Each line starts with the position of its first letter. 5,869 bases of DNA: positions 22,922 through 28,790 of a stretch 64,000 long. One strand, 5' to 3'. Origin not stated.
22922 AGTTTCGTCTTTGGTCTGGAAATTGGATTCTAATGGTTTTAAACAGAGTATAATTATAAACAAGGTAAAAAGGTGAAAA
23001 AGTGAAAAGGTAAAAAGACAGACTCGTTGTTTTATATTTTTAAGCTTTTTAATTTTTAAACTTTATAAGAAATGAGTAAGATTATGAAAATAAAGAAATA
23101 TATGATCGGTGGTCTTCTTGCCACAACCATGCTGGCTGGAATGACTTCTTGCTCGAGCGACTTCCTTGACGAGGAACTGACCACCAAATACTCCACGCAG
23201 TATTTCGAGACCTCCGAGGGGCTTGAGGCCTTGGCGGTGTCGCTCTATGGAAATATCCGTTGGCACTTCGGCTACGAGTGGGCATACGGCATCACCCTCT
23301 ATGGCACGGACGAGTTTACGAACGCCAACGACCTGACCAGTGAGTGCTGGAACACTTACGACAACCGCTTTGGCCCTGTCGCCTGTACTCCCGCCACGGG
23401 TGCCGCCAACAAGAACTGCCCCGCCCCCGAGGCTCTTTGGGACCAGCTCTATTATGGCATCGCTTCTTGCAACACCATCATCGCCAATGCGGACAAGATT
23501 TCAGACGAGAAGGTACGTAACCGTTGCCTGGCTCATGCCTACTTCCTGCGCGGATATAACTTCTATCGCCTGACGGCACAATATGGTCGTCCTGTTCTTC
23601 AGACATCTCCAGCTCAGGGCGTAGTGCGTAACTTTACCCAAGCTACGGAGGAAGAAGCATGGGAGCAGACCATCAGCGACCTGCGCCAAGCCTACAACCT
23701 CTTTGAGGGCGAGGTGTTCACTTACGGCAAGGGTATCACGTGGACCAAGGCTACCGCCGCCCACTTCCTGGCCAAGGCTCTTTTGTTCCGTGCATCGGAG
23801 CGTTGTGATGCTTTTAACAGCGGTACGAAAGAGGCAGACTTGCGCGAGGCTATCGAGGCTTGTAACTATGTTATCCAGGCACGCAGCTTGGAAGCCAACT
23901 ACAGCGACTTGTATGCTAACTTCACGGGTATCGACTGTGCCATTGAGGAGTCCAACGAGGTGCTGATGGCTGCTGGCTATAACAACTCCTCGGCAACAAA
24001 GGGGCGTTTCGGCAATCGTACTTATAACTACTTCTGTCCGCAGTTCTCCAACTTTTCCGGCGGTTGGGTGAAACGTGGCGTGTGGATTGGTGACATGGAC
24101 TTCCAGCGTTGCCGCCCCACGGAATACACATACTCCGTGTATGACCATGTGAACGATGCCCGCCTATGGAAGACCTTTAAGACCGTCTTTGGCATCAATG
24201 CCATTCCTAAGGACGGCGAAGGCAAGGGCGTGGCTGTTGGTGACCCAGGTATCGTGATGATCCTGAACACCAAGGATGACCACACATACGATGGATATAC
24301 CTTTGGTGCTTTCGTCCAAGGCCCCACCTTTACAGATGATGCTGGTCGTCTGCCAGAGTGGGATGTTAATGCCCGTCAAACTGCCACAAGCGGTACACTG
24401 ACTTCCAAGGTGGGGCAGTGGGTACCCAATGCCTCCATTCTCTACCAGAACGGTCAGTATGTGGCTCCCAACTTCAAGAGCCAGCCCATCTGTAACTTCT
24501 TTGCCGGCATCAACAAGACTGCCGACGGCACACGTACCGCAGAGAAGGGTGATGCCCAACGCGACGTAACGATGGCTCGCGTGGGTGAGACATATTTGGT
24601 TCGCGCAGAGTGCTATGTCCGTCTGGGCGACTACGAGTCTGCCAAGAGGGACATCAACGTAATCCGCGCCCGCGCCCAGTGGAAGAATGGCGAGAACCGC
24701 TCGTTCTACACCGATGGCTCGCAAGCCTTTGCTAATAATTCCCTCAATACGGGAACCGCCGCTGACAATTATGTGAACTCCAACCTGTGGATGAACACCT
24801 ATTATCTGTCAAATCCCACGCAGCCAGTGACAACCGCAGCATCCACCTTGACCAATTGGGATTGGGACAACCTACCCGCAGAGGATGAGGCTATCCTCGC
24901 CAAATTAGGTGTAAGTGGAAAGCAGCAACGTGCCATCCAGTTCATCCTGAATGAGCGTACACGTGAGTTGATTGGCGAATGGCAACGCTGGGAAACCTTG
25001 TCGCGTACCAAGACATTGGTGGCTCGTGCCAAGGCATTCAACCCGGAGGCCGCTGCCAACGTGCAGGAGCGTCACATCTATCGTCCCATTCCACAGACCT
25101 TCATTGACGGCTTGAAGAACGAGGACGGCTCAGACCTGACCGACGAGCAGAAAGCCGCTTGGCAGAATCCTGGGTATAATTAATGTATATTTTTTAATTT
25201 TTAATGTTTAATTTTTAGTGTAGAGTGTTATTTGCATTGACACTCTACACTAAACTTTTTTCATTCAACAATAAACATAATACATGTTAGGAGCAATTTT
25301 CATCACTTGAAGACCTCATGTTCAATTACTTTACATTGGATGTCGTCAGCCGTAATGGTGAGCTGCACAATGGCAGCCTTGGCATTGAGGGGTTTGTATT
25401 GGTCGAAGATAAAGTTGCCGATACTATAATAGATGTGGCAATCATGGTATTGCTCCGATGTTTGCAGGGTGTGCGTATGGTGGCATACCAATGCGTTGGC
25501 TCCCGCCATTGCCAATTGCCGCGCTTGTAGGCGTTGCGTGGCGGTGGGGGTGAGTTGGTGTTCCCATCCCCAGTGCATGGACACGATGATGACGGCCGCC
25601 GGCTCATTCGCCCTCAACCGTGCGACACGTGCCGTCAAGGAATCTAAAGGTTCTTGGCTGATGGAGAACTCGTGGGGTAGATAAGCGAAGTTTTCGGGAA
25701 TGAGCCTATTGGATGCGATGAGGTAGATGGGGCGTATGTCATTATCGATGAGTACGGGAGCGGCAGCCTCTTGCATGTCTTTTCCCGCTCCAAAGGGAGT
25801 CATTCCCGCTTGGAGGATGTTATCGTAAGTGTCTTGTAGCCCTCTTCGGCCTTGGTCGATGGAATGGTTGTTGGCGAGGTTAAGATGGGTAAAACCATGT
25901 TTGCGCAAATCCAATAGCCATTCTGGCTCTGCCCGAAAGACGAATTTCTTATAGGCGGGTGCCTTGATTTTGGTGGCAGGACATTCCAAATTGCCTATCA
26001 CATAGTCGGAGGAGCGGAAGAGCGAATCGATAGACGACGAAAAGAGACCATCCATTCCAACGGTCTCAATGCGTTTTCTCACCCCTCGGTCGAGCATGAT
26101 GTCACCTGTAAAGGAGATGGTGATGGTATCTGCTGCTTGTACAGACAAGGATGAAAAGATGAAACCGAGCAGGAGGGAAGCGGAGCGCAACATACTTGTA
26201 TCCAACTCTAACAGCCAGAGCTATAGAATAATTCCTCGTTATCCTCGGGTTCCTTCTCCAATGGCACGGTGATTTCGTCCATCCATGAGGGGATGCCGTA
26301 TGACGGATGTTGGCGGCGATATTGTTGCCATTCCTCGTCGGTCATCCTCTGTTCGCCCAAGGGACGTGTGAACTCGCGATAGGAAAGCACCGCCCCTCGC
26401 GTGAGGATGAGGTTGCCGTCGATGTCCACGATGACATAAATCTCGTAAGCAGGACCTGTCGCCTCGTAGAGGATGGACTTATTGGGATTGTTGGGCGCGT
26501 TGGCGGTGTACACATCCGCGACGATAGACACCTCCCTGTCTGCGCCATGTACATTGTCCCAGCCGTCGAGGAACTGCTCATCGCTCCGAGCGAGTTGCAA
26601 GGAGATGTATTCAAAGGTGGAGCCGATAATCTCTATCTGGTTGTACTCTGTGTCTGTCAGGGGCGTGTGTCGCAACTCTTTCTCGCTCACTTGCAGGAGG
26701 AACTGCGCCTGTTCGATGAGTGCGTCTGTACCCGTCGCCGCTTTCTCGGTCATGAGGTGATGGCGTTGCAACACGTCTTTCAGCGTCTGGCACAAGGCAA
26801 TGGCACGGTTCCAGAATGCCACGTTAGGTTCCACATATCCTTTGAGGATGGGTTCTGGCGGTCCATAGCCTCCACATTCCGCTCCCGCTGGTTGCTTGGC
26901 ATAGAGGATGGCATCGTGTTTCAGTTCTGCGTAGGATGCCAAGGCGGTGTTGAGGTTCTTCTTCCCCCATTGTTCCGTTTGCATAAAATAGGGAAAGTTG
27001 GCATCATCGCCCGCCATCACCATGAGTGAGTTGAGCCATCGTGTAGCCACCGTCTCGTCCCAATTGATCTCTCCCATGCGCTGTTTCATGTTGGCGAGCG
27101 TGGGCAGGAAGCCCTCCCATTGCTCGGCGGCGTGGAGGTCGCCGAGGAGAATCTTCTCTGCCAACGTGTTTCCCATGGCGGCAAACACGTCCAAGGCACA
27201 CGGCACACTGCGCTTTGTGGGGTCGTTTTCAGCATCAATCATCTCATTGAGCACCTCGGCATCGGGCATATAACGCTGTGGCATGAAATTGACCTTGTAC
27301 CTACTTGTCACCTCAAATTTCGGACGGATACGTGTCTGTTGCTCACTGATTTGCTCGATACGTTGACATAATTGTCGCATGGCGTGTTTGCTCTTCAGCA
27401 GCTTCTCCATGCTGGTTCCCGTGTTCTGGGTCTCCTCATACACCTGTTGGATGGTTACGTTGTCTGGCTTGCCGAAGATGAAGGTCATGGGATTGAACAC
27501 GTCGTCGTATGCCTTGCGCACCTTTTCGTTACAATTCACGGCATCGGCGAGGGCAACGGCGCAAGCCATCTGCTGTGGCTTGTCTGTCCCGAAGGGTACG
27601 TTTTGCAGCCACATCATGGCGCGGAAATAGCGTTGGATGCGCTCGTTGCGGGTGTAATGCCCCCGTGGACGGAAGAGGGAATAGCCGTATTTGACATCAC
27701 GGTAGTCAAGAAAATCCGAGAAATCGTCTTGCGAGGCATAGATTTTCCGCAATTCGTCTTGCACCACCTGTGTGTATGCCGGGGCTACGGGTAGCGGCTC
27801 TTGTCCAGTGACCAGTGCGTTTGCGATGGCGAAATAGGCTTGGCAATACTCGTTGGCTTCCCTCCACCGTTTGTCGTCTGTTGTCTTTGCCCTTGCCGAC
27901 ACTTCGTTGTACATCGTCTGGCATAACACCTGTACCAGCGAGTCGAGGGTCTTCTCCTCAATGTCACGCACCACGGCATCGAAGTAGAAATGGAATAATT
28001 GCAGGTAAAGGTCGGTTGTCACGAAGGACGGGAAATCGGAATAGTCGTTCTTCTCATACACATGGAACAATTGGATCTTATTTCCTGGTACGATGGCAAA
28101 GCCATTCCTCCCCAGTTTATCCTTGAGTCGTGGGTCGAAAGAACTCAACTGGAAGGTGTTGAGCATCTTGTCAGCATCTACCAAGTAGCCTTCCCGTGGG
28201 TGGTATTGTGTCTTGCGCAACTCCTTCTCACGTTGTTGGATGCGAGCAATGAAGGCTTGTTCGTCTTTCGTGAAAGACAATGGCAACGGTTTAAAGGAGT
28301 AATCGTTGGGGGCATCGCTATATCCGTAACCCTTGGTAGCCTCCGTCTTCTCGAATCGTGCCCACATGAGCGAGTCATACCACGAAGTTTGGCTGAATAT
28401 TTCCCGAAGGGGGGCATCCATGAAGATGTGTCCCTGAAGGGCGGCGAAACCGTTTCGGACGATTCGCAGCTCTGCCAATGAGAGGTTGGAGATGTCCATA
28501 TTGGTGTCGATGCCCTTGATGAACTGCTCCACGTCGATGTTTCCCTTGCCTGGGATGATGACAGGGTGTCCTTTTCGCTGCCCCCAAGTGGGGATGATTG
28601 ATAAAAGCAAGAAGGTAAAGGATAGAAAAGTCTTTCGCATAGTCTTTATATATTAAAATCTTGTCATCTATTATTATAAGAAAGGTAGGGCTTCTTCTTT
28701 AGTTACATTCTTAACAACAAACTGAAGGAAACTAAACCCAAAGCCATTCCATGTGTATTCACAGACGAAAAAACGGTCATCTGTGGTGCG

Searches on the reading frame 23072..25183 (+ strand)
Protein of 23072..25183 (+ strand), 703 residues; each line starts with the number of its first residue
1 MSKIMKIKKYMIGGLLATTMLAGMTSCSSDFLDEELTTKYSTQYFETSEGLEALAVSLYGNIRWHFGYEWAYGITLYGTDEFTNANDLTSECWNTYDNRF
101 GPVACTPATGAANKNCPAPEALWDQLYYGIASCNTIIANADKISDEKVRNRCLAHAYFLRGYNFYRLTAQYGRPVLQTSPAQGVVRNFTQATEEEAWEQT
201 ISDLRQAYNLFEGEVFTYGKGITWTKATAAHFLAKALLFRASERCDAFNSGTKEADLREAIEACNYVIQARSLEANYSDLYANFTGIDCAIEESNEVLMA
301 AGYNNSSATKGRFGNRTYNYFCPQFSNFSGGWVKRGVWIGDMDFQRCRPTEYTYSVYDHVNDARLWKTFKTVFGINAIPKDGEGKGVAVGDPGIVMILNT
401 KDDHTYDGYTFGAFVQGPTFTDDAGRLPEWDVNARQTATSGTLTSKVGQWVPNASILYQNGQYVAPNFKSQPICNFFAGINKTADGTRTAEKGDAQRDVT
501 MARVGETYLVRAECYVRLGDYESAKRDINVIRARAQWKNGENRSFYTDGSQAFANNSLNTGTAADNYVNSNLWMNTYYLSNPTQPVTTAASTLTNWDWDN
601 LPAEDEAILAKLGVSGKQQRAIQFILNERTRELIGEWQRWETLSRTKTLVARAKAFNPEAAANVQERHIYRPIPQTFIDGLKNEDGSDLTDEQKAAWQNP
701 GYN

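Call 69: search_protein_families(library=pfam, proteins=[window:23072-25183:+], max_evalue=0.00001)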
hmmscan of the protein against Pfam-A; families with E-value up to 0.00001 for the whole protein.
window:23072-25183:+ (703 aa): 2 families
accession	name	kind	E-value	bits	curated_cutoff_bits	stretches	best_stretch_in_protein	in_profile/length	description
PF07980.17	SusD_RagB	-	3.9e-28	99.4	23.1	1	295-702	1-297/297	SusD family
PF14322.12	SusD-like_3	-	2.4e-16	61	27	1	30-238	1-191/191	Starch-binding associating with outer membrane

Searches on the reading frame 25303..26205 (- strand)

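Call 69: search_protein_families(library=pfam, proteins=[window:25303-26205:-], max_evalue=0.00001)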
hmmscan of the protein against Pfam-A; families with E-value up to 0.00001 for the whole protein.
window:25303-26205:- (300 aa): 1 family
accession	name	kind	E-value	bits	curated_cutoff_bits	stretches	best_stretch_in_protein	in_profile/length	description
PF09587.15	PGA_cap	-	7.4e-60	203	27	1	29-269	1-255/255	Bacterial capsule synthesis protein PGA_cap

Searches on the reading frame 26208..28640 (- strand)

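Call 69: search_protein_families(library=pfam, proteins=[window:26208-28640:-], max_evalue=0.00001)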
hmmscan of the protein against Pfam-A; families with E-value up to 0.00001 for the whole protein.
window:26208-28640:- (810 aa): 2 families
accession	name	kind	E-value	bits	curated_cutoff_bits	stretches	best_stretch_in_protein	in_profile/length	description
PF11369.13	DUF3160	-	1.1e-153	513.6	25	1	173-786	5-631/632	Protein of unknown function (DUF3160)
PF13308.11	YARHG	-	9.2e-08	32.4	27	1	45-91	13-59/85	YARHG domain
